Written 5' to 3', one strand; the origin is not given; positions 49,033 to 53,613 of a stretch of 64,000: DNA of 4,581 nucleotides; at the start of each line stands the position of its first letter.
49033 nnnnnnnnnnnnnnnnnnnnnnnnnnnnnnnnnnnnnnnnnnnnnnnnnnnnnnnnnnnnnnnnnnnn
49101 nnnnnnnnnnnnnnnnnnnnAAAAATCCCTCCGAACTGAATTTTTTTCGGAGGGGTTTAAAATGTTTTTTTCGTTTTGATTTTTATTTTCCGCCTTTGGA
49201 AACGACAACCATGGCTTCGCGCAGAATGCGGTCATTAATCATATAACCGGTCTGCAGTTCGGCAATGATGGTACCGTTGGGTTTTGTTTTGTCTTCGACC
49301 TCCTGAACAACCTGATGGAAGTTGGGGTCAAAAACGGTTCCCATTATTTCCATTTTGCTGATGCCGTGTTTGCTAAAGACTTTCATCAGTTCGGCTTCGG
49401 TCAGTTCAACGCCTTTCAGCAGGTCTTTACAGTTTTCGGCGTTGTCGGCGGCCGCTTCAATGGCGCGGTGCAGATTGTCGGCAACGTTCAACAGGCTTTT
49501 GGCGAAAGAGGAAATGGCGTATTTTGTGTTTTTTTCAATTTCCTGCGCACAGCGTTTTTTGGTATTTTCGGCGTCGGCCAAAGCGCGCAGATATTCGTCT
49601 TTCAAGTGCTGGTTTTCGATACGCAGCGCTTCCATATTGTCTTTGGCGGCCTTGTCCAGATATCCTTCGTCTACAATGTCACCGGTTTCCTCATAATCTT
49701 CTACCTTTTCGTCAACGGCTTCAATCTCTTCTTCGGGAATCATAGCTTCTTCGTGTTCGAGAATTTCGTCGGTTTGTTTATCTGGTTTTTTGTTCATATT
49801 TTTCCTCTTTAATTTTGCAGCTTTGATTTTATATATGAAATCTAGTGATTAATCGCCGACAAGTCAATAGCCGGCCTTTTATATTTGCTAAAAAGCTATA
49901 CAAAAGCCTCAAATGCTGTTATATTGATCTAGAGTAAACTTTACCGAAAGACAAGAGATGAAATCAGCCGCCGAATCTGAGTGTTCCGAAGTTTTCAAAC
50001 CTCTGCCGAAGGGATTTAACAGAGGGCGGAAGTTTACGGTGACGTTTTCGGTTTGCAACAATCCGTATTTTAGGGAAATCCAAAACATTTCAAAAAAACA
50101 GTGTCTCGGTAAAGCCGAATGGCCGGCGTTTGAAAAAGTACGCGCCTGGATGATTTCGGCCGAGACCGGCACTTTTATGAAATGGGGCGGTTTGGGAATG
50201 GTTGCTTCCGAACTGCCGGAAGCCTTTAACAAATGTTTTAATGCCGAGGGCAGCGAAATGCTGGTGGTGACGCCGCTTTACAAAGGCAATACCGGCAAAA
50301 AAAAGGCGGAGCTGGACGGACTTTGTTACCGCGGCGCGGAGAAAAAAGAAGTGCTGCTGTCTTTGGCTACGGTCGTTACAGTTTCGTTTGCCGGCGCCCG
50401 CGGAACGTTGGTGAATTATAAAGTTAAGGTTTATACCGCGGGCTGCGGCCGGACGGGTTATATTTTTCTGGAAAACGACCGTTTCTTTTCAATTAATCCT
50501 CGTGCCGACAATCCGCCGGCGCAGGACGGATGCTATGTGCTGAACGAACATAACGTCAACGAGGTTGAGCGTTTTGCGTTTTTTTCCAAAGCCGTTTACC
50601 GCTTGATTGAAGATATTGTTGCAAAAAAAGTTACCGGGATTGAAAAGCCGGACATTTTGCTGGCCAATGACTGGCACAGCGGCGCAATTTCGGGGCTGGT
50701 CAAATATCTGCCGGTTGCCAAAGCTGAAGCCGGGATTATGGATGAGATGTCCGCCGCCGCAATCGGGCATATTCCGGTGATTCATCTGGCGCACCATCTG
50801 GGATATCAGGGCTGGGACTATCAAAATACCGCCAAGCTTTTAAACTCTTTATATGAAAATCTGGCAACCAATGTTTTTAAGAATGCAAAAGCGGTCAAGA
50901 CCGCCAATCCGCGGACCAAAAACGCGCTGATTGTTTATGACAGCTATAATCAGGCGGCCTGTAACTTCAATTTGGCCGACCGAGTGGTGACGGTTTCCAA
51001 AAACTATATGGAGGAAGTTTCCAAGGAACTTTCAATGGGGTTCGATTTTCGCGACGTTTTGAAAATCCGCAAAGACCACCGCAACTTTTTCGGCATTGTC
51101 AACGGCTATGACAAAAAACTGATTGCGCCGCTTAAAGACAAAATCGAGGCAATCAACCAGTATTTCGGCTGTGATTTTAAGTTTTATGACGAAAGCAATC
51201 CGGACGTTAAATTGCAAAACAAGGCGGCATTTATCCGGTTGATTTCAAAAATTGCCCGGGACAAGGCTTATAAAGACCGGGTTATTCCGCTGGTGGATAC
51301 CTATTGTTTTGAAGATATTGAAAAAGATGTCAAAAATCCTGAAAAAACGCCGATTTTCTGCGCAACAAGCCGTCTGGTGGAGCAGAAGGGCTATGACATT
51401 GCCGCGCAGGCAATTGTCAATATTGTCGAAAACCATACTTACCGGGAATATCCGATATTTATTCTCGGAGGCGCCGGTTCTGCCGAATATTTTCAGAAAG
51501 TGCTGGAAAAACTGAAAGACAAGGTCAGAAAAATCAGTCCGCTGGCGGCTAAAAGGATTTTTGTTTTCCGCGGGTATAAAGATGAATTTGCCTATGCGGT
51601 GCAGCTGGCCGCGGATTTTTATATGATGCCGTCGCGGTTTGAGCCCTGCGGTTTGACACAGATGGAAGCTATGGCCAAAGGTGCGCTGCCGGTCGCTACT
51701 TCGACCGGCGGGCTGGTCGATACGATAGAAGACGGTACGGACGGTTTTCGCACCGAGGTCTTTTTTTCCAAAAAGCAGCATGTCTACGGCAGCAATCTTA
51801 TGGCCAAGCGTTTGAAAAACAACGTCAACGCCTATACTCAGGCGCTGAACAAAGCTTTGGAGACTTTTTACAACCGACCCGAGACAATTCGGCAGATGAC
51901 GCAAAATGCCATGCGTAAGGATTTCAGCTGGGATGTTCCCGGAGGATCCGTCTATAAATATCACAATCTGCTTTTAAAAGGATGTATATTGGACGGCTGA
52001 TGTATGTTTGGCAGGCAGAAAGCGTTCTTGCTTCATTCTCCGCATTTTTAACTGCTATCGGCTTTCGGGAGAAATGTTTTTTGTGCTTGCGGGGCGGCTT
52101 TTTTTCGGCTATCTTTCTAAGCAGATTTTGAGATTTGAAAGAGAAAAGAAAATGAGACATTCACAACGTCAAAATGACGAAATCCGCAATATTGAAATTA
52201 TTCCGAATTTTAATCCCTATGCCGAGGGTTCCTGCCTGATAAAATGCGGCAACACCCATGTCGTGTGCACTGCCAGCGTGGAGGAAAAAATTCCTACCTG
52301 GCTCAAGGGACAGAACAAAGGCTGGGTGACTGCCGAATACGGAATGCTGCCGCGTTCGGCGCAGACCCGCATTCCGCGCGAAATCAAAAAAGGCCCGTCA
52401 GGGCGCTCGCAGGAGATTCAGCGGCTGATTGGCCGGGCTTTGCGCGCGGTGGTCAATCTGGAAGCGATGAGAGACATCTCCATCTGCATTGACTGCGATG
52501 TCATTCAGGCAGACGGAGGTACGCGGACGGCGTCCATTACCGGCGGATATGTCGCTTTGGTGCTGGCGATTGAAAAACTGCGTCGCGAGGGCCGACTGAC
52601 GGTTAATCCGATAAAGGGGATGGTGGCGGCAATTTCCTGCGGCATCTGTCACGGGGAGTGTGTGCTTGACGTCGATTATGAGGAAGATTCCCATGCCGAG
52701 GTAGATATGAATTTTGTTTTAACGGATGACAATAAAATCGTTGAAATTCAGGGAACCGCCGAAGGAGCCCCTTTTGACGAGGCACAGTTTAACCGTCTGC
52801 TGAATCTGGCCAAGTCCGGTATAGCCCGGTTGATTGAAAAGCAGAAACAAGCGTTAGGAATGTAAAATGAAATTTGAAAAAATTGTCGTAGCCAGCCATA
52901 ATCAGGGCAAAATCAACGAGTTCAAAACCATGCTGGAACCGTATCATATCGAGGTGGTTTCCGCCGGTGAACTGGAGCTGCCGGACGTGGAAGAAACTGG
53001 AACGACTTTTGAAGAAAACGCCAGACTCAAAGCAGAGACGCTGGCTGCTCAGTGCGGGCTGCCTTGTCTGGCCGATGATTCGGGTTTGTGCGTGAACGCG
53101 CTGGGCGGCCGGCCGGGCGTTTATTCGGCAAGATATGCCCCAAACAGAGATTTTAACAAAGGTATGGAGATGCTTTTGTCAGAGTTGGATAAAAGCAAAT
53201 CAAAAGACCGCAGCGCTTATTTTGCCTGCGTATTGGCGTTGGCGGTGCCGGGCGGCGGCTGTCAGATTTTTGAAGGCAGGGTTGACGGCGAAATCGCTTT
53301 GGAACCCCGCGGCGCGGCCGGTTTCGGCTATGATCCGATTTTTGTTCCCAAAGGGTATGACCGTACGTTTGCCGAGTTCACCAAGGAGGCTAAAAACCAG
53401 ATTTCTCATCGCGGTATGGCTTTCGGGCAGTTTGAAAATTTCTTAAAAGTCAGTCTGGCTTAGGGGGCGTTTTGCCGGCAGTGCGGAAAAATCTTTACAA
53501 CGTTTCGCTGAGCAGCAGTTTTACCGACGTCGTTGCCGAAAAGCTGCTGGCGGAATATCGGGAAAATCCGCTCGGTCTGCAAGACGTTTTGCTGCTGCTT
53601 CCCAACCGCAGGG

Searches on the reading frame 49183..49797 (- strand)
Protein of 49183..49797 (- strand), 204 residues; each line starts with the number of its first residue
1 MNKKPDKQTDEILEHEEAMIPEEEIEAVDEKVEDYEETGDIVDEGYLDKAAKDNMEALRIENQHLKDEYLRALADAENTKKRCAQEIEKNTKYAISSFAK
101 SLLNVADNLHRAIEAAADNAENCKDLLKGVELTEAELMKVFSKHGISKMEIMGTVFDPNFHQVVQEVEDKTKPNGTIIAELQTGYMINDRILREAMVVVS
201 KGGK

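Call 18: search_protein_families(library=ncbifam, proteins=[window:49183-49797:-], max_evalue=1e-8)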
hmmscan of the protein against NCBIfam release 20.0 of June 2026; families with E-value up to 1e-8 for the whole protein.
window:49183-49797:- (204 aa): 24 families
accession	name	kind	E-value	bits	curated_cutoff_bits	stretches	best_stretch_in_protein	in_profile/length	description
NF010739.0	PRK14141.1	equivalog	9.4e-48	162.6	192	1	33-203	28-195/211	nucleotide exchange factor GrpE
NF010748.0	PRK14150.1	equivalog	9e-41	139.5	152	1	8-202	8-197/198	nucleotide exchange factor GrpE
NF010737.0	PRK14139.1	equivalog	1e-40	139.7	164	1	26-201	16-186/188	nucleotide exchange factor GrpE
NF010738.0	PRK14140.1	equivalog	1.6e-40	138.9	137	1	14-200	11-190/191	nucleotide exchange factor GrpE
NF010752.0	PRK14155.1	equivalog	1.7e-37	128.8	194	1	49-201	16-171/208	nucleotide exchange factor GrpE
NF010749.0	PRK14151.1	equivalog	4.2e-35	121.1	231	1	29-202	3-176/188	nucleotide exchange factor GrpE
NF010747.0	PRK14149.1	equivalog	1.2e-34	119.5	176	1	27-201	15-189/191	nucleotide exchange factor GrpE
NF010759.0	PRK14162.1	equivalog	2.9e-34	118.5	176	1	23-200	16-193/194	nucleotide exchange factor GrpE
NF010758.0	PRK14161.1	equivalog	3.8e-33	114.7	206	1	28-201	2-176/178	nucleotide exchange factor GrpE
NF010750.0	PRK14153.1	equivalog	5.9e-32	110.8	194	1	30-201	18-187/194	nucleotide exchange factor GrpE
NF010755.0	PRK14158.1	equivalog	1.1e-29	103.3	200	1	14-201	13-194/198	nucleotide exchange factor GrpE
NF010745.0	PRK14147.1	equivalog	1.1e-28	100.2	184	1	49-201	21-170/172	nucleotide exchange factor GrpE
NF010741.0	PRK14143.1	equivalog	2.1e-28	99.5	184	1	10-202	34-227/258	nucleotide exchange factor GrpE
NF007655.0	PRK10325.1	equivalog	3.6e-27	95.4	348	1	16-201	16-194/197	nucleotide exchange factor GrpE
NF010756.0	PRK14159.1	equivalog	9.3e-26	90.8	171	1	29-201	10-176/176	nucleotide exchange factor GrpE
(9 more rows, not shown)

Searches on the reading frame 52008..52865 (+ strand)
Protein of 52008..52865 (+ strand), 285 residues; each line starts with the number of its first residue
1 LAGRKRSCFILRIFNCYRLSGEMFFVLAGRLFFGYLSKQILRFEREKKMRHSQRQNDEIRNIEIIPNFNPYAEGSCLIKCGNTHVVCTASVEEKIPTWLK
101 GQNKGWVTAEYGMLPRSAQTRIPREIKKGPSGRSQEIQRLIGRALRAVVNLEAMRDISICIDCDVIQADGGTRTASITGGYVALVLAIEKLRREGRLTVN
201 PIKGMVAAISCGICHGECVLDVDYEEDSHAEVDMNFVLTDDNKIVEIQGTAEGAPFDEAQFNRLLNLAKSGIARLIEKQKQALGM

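Call 18: search_protein_families(library=ncbifam, proteins=[window:52008-52865:+], max_evalue=1e-8)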
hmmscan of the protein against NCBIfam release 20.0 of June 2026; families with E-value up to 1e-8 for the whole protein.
window:52008-52865:+ (285 aa): 5 families
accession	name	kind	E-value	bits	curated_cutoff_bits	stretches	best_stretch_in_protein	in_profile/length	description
TIGR01966.1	RNasePH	equivalog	1.6e-103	345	141.5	1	50-283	1-235/236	ribonuclease PH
TIGR02065.1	ECX1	equivalog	1.3e-26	93.4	318.7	1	46-283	5-226/230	exosome complex exonuclease Rrp41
NF003282.1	PRK04282.1-1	equivalog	4.3e-17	62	280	1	45-282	17-266/267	exosome complex protein Rrp42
NF008805.1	PRK11824.1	equivalog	2.2e-12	46.2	471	0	37-187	292-444/683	polyribonucleotide nucleotidyltransferase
TIGR03591.1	polynuc_phos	equivalog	7.2e-11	41.2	525.05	0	35-187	295-449/689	polyribonucleotide nucleotidyltransferase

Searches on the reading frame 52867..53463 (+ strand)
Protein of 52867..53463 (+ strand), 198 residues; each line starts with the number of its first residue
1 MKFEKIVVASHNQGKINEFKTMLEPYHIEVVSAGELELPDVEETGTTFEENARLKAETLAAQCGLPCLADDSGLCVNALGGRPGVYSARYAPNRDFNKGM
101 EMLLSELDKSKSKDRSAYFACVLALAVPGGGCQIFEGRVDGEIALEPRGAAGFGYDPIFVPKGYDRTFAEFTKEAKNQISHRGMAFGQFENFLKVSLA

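Call 18: search_protein_families(library=ncbifam, proteins=[window:52867-53463:+], max_evalue=1e-8)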
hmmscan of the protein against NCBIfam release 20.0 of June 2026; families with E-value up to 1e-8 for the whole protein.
window:52867-53463:+ (198 aa): 8 families
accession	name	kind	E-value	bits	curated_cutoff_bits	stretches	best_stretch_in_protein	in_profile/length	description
NF011397.0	PRK14822.1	equivalog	8.4e-70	234.2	234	1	4-194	2-194/201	XTP/dITP diphosphatase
TIGR00042.1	TIGR00042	equivalog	4.9e-61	205.3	145.35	1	5-193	1-183/184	RdgB/HAM1 family non-canonical purine NTP pyrophosphatase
NF011398.0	PRK14823.1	equivalog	1.4e-57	194.6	272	1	5-194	2-189/191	non-canonical purine NTP diphosphatase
NF011399.0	PRK14824.1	subfamily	1.6e-49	168.2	267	1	3-195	2-202/206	putative deoxyribonucleotide triphosphate pyrophosphatase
NF002698.0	PRK02491.1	equivalog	6.3e-49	166.8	301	1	4-188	128-315/328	nucleoside-triphosphate diphosphatase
NF011396.0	PRK14821.1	equivalog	5.9e-44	149.8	203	1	5-195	2-182/185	XTP/dITP diphosphatase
NF011401.0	PRK14826.1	equivalog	1.1e-43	149.3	268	1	5-194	10-217/226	putative deoxyribonucleotide triphosphate pyrophosphatase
NF011400.0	PRK14825.1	equivalog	2.2e-34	118.9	246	1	6-197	4-198/199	putative deoxyribonucleotide triphosphate pyrophosphatase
